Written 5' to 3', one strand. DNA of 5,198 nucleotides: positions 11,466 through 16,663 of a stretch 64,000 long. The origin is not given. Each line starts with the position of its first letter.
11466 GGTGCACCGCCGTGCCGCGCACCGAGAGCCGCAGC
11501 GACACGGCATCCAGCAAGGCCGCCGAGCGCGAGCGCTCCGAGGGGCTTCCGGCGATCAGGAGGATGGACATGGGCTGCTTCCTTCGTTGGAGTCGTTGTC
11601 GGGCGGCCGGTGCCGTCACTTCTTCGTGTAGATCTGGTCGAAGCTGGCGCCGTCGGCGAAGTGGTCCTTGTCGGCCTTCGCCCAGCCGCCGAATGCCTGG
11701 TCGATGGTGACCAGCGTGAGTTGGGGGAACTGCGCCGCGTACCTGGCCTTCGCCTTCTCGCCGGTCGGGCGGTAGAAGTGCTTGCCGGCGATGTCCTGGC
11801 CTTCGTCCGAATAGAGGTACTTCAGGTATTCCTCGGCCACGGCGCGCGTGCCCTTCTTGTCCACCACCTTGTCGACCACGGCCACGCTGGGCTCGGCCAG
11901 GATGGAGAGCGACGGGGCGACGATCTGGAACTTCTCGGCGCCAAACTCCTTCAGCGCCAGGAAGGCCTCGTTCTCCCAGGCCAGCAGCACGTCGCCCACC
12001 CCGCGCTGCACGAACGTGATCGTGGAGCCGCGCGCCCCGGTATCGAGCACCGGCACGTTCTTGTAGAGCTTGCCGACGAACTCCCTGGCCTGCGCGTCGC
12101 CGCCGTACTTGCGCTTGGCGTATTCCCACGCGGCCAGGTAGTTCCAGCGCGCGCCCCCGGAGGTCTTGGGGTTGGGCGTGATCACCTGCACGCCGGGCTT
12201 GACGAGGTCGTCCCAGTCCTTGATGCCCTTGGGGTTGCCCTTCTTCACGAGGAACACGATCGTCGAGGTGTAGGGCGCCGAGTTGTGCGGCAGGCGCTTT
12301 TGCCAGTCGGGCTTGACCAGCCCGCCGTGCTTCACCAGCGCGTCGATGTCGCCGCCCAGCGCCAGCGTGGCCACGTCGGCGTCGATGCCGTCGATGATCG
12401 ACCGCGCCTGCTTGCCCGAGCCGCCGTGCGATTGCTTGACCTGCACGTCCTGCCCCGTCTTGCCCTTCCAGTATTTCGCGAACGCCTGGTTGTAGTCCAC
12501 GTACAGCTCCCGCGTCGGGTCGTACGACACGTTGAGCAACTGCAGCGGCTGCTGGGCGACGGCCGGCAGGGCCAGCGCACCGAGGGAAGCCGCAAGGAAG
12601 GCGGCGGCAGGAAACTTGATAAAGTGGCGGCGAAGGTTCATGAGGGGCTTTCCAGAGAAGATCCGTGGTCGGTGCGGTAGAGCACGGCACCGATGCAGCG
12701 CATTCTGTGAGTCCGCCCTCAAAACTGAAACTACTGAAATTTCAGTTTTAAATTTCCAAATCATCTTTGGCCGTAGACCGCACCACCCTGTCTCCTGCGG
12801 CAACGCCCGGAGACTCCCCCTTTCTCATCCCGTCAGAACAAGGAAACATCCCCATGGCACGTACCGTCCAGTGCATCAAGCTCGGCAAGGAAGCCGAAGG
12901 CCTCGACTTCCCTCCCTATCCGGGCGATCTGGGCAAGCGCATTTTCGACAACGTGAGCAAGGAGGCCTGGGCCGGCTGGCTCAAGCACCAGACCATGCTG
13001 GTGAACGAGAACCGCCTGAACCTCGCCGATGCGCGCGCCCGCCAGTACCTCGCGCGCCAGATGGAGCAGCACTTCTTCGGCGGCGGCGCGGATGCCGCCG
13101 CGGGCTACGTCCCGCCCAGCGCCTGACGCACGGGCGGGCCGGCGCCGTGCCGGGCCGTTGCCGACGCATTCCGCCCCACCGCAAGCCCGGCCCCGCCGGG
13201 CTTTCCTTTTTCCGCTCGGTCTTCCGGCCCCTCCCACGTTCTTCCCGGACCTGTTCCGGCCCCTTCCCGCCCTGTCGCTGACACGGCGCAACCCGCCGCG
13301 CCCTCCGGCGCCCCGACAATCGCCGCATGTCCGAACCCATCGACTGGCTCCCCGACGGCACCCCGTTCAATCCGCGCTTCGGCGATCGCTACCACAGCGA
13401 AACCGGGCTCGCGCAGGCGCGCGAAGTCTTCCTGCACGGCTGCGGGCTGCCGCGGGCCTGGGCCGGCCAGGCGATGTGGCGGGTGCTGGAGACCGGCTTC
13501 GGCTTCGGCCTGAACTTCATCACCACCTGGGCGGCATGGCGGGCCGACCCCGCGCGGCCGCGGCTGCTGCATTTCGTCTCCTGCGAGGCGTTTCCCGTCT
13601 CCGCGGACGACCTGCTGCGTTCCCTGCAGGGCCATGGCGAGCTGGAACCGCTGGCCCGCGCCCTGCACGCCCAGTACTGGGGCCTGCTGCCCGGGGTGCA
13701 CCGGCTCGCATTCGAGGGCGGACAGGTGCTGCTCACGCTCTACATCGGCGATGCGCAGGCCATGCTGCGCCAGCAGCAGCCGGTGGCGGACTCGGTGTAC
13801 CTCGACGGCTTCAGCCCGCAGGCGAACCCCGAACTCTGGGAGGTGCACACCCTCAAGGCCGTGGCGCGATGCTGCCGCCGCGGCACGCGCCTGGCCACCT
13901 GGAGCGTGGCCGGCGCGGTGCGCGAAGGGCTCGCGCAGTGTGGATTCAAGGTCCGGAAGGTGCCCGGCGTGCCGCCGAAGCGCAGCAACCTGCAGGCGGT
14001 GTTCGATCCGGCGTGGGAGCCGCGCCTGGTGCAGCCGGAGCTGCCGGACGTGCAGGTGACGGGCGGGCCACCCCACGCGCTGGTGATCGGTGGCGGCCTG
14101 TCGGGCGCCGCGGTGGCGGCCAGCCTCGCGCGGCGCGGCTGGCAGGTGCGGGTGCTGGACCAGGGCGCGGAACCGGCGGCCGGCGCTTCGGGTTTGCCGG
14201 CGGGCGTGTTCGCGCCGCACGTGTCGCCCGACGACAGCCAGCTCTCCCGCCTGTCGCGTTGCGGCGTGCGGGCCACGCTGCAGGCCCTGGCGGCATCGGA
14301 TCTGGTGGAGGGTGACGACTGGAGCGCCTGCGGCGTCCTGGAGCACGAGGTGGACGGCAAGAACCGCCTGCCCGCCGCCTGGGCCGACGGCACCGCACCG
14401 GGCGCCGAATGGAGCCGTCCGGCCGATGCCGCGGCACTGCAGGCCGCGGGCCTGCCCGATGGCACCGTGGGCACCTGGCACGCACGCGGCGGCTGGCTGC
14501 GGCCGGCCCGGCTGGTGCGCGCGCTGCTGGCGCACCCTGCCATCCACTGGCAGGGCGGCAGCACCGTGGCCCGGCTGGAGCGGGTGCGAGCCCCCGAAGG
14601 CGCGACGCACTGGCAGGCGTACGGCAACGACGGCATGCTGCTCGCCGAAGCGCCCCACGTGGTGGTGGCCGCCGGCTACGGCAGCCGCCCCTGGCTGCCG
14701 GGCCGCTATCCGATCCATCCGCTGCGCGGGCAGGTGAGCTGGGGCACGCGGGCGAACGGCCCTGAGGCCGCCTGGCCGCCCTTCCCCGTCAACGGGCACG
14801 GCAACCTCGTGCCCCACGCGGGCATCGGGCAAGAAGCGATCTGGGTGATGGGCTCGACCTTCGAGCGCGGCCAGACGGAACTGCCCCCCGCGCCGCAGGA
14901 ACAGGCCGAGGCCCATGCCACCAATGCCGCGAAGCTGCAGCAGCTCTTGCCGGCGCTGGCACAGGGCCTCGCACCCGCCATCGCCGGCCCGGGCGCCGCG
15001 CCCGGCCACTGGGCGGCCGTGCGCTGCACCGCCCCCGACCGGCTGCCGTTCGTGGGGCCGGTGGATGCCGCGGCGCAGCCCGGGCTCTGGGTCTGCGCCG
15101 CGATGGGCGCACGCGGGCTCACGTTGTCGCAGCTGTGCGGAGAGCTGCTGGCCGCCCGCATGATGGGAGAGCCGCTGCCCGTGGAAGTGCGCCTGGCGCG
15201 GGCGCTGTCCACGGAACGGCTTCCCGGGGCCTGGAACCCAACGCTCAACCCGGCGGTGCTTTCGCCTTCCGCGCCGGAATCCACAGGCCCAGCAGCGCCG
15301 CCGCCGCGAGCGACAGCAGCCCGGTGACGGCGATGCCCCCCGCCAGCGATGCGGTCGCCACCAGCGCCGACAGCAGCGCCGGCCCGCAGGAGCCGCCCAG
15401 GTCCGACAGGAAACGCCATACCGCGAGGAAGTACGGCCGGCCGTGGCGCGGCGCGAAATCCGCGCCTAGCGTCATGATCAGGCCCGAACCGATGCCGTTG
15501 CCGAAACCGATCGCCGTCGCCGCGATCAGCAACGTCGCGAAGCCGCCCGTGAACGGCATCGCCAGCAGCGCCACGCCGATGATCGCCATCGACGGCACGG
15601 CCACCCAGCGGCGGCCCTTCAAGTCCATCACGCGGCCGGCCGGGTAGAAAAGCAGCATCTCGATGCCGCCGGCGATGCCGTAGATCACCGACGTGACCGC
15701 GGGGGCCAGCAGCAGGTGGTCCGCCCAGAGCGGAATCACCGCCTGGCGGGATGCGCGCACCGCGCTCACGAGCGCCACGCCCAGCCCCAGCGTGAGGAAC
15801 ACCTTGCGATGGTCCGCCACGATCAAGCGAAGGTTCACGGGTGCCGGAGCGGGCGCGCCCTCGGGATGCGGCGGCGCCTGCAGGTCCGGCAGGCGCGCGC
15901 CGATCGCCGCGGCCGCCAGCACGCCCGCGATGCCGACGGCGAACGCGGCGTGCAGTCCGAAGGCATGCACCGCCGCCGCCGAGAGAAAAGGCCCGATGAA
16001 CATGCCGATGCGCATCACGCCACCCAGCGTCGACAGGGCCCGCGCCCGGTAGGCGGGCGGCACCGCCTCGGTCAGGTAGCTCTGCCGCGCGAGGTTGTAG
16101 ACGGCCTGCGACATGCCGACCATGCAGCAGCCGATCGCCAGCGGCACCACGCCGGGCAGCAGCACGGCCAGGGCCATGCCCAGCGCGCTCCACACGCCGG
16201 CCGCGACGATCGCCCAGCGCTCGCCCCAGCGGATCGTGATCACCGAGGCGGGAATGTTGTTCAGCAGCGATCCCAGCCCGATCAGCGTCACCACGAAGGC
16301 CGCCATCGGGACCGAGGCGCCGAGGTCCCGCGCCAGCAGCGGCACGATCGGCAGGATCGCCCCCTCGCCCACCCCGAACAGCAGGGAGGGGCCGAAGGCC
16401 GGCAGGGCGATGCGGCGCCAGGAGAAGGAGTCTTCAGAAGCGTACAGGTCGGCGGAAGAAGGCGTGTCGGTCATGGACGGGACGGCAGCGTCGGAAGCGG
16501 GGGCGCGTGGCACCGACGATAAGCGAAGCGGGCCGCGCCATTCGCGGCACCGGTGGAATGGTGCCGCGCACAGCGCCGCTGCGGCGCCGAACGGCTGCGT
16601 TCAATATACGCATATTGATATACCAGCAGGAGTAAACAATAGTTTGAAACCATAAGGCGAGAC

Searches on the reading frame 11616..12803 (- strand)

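Call 68: search_protein_families(library=pfam, proteins=[window:11616-12803:-], max_evalue=0.001)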
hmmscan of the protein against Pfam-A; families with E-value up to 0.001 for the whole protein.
window:11616-12803:- (395 aa): 4 families
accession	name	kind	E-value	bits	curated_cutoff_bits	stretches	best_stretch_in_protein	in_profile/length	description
PF13531.11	SBP_bac_11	-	3.5e-41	141.9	25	1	107-345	16-227/227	Bacterial extracellular solute-binding protein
PF01547.30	SBP_bac_1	-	1e-14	55.7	26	1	104-336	10-306/307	Bacterial extracellular solute-binding protein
PF13343.11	SBP_bac_6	-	1.9e-05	24.7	24.6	1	180-352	63-224/245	Bacterial extracellular solute-binding protein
PF12727.12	PBP_like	-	0.00062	19.4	27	0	183-212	72-101/193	PBP superfamily domain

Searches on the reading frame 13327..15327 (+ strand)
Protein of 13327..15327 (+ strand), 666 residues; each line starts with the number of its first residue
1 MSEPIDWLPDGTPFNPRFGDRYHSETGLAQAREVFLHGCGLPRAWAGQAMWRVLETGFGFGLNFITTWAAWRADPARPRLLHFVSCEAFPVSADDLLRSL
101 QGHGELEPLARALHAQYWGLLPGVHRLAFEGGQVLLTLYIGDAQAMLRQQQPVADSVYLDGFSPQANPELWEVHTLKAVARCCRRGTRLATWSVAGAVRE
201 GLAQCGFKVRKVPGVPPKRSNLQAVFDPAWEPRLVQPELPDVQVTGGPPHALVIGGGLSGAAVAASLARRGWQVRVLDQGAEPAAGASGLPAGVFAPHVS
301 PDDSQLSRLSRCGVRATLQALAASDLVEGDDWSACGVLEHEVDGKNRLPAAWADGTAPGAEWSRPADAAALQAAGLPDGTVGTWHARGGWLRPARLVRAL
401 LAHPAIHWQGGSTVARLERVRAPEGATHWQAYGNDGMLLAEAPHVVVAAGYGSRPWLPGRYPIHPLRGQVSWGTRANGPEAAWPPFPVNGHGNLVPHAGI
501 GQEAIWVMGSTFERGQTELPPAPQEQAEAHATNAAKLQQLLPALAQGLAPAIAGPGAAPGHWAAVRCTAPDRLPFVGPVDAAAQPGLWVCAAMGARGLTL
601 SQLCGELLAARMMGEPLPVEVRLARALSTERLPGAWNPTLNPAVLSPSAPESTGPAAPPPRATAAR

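Call 68: search_protein_families(library=pfam, proteins=[window:13327-15327:+], max_evalue=0.001)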
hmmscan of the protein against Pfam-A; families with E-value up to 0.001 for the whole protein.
window:13327-15327:+ (666 aa): 3 families
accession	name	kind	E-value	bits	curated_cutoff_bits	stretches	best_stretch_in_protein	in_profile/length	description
PF01266.30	DAO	-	4.8e-40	138.6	27.9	1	251-611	2-353/353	FAD dependent oxidoreductase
PF05430.17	Methyltransf_30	-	2e-32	112.1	22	1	105-225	2-122/124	S-adenosyl-L-methionine-dependent methyltransferase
PF13450.12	NAD_binding_8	-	2.5e-05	24.9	21.9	1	253-284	1-32/68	NAD(P)-binding Rossmann-like domain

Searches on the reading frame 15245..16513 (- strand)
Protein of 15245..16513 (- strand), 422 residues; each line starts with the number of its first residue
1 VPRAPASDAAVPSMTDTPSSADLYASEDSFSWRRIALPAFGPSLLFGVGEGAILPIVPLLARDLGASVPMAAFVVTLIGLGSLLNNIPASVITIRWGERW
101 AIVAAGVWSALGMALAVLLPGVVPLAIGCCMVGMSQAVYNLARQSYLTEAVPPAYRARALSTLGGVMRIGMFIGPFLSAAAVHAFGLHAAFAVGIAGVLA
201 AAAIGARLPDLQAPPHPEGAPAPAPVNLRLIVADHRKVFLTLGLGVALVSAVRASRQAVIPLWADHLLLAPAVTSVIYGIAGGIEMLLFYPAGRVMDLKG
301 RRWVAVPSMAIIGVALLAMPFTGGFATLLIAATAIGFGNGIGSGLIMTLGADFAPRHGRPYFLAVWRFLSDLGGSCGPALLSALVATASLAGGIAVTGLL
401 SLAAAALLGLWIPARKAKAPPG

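Call 68: search_protein_families(library=pfam, proteins=[window:15245-16513:-], max_evalue=0.001)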
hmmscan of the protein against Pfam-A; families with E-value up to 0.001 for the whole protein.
window:15245-16513:- (422 aa): 1 family
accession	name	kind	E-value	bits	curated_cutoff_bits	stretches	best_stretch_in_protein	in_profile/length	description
PF07690.21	MFS_1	-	2.9e-35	122.2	33.4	2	44-283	6-249/347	Major Facilitator Superfamily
